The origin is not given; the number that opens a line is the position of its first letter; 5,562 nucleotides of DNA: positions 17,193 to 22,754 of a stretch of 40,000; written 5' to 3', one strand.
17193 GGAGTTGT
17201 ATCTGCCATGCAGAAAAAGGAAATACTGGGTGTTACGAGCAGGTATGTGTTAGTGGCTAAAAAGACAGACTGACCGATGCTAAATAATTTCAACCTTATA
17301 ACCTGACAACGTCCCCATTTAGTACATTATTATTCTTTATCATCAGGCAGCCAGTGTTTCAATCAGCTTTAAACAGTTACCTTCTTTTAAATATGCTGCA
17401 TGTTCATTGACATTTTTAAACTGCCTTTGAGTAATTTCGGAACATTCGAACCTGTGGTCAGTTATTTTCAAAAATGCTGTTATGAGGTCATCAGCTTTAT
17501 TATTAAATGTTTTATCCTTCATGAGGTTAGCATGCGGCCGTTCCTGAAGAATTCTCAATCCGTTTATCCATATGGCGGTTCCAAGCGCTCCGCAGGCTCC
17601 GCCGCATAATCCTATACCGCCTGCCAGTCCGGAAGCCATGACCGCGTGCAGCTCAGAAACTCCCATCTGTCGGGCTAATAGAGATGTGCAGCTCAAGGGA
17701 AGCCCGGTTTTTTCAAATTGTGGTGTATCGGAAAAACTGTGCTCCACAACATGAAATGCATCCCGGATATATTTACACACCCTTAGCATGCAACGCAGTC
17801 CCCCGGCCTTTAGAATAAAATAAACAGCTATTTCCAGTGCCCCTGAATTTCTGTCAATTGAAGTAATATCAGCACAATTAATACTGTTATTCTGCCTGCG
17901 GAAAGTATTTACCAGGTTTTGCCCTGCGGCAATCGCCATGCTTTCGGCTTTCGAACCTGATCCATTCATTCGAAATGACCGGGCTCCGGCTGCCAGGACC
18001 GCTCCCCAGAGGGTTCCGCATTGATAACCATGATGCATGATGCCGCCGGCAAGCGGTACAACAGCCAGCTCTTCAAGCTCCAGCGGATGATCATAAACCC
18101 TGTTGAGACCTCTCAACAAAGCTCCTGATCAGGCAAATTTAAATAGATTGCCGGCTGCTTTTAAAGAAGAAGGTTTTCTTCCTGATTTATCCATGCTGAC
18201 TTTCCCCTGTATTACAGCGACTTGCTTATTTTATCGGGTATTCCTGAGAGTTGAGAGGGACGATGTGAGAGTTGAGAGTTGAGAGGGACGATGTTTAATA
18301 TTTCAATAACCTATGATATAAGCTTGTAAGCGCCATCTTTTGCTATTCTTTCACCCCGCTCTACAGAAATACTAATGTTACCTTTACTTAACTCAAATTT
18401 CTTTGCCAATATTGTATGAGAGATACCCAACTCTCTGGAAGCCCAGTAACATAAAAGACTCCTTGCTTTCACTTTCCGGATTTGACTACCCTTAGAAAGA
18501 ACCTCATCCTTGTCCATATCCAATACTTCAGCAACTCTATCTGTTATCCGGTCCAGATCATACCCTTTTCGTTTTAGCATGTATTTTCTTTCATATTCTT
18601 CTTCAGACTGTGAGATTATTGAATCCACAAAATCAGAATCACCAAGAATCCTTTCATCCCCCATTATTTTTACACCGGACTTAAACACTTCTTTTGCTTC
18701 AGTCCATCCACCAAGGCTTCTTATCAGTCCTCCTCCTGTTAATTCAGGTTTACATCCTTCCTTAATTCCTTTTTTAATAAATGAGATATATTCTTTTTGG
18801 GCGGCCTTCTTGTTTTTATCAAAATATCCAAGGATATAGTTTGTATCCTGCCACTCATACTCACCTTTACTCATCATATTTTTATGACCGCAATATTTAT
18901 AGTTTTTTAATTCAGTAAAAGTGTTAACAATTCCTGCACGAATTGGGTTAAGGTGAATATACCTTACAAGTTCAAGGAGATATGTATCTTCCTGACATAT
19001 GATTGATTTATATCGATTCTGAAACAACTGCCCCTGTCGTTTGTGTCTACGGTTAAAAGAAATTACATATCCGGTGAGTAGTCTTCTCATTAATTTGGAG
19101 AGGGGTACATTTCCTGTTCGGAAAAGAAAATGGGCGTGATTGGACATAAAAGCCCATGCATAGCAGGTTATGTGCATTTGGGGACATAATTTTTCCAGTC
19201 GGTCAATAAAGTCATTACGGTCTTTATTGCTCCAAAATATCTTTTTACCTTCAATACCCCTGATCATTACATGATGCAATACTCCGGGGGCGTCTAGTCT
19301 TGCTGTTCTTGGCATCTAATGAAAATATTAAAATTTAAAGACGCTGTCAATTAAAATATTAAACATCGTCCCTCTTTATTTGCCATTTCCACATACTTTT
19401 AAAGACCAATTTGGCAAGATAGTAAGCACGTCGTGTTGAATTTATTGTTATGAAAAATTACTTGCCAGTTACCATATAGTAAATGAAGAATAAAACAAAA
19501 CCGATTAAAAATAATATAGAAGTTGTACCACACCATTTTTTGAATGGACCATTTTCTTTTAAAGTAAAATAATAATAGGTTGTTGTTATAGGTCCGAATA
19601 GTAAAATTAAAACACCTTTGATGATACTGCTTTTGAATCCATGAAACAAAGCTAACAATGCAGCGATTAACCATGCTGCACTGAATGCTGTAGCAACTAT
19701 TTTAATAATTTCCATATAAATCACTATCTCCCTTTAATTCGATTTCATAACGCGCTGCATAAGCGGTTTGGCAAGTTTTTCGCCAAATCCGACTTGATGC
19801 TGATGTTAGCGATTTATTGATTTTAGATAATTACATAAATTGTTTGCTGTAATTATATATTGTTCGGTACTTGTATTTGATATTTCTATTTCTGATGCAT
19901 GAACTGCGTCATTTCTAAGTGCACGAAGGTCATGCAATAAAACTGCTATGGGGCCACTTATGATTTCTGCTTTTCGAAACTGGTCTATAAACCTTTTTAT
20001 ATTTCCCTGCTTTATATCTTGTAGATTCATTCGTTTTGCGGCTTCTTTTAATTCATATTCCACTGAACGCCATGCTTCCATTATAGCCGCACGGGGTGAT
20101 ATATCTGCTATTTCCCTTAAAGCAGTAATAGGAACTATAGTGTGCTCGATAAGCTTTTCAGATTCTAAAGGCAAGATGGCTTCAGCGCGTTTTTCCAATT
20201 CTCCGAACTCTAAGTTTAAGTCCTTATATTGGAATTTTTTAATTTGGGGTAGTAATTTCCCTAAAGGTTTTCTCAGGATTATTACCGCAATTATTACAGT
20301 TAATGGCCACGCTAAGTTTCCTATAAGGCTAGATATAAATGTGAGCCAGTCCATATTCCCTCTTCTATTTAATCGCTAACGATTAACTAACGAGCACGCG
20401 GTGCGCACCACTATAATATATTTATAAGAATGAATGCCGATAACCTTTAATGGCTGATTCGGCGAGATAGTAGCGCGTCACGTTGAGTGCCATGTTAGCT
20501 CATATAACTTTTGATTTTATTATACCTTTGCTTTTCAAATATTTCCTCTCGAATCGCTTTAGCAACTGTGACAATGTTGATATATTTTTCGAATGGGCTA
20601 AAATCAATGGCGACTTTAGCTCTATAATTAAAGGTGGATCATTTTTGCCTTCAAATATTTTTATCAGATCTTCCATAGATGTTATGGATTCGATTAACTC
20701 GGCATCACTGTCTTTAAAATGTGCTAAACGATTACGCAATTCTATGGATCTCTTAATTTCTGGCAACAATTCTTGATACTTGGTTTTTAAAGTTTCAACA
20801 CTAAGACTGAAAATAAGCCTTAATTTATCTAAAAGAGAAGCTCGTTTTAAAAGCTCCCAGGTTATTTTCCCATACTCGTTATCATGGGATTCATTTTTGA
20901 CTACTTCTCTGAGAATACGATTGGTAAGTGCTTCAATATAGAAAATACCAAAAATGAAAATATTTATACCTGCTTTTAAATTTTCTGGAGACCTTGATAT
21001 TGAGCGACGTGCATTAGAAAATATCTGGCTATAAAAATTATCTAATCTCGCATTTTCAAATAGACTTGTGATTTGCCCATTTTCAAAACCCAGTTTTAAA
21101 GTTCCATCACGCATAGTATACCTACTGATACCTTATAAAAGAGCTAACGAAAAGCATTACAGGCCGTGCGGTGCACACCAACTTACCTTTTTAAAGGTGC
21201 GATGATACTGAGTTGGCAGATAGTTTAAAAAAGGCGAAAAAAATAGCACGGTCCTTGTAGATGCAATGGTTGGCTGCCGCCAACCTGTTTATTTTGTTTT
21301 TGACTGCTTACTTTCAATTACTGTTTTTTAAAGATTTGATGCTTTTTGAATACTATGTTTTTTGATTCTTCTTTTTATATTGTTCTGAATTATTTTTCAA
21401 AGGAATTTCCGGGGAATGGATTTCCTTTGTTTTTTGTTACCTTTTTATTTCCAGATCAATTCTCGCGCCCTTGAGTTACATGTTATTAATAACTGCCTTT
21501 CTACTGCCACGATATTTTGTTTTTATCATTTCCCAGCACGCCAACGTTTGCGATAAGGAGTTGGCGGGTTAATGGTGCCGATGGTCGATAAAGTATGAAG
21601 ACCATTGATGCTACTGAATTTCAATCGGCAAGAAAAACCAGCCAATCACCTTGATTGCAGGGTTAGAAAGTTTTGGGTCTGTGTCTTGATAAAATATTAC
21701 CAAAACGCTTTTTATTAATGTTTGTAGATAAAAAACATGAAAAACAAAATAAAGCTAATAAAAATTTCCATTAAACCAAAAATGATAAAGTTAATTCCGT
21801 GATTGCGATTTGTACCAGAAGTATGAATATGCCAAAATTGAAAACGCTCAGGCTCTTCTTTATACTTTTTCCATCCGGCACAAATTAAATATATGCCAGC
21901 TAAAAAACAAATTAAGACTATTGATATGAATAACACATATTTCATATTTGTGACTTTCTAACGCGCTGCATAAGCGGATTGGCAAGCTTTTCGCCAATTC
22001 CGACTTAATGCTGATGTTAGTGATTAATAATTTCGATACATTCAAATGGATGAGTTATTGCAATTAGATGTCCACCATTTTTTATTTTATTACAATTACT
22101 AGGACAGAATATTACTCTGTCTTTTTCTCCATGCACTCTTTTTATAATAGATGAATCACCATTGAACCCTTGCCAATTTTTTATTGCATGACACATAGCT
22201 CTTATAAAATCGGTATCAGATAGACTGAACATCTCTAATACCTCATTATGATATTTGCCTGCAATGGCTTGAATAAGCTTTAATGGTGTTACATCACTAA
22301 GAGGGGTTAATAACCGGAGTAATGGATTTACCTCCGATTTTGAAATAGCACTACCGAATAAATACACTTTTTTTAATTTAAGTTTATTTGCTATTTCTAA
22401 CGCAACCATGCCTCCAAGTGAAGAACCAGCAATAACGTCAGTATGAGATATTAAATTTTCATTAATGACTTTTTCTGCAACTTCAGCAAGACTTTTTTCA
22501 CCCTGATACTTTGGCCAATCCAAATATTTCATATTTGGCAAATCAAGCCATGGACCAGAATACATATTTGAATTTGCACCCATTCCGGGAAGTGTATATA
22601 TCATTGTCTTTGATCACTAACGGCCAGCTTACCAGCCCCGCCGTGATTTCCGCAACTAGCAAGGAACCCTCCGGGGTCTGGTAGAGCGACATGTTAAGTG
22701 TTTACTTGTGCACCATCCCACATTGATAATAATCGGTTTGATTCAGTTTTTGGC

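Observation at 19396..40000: About 20.6 kb integron cassette array (25 attC-like sites) with no integrase in the window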

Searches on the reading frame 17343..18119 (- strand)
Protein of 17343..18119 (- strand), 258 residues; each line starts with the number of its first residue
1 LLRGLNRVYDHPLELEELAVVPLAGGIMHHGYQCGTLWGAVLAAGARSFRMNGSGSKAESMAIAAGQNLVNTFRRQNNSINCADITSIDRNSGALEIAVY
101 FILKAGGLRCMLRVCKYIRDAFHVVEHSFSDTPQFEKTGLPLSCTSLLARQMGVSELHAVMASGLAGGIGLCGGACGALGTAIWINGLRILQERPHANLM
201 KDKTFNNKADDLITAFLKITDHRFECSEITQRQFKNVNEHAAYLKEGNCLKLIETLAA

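Call 71: search_protein_families(library=pfam, proteins=[window:17343-18119:-], max_evalue=0.001)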
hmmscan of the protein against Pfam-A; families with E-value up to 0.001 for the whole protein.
window:17343-18119:- (258 aa): 1 family
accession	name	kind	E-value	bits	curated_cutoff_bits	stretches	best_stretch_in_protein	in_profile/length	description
PF09719.15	C_GCAxxG_C_C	-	4.1e-21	75.7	27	2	147-257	10-112/118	Putative redox-active protein (C_GCAxxG_C_C)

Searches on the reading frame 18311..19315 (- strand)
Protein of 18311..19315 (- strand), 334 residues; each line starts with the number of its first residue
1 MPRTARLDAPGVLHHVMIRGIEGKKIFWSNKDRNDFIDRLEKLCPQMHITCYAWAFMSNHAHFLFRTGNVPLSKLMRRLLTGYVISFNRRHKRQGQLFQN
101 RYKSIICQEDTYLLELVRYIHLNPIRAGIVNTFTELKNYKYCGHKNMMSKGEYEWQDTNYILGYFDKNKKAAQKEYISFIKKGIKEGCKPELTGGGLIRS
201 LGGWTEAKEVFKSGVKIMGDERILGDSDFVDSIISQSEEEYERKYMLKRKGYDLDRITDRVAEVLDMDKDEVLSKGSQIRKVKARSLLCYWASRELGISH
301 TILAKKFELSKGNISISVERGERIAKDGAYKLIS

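Call 51: search_protein_families(library=ncbifam, proteins=[window:18311-19315:-], max_evalue=0.001)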
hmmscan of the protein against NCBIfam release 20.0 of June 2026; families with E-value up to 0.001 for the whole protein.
window:18311-19315:- (334 aa): 1 family
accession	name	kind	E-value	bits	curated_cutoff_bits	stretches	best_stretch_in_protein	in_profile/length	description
NF047646.1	REP_Tyr_transpos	equivalog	8.6e-17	61.4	80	1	4-134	2-141/146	REP-associated tyrosine transposase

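Call 71: search_protein_families(library=pfam, proteins=[window:18311-19315:-], max_evalue=0.001)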
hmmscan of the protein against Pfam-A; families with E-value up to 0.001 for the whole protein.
window:18311-19315:- (334 aa): 1 family
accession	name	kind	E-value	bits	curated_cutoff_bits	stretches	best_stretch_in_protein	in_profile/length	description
PF01797.21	Y1_Tnp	-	1.8e-10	41.4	23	1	15-121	8-119/121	Transposase IS200 like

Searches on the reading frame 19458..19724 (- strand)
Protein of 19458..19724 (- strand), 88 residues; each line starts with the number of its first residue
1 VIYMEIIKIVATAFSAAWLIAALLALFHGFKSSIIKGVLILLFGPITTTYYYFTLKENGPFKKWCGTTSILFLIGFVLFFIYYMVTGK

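Call 69: search_protein_families(library=pfam, proteins=[window:19458-19724:-], max_evalue=0.01)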
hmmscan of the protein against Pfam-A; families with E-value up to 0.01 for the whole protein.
window:19458-19724:- (88 aa): 0 families

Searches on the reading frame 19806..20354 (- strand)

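Call 69: search_protein_families(library=pfam, proteins=[window:19806-20354:-], max_evalue=0.01)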
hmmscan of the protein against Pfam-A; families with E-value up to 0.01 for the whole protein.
window:19806-20354:- (182 aa): 1 family
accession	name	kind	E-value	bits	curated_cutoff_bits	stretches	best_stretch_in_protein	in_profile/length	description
PF13643.11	DUF4145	-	1.2e-07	32.2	23.1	1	80-159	4-78/88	Domain of unknown function (DUF4145)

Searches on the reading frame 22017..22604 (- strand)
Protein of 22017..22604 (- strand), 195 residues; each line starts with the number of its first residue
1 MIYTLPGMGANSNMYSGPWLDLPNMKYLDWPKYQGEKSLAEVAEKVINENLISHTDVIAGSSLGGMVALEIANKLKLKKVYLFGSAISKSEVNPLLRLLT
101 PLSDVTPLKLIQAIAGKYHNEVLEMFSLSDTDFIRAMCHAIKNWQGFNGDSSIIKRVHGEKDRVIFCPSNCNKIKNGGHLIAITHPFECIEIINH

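Call 69: search_protein_families(library=pfam, proteins=[window:22017-22604:-], max_evalue=0.01)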
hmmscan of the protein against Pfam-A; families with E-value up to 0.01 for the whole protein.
window:22017-22604:- (195 aa): 3 families
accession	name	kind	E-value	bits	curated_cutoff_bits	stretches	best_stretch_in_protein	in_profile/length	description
PF12697.13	Abhydrolase_6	-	0.0017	19.5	26.3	1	3-104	33-113/217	Alpha/beta hydrolase family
PF00975.26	Thioesterase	-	0.0023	18.6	26.4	1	37-77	46-89/226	Thioesterase domain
PF00756.26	Esterase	-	0.0095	16.2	22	1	45-95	104-153/251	Putative esterase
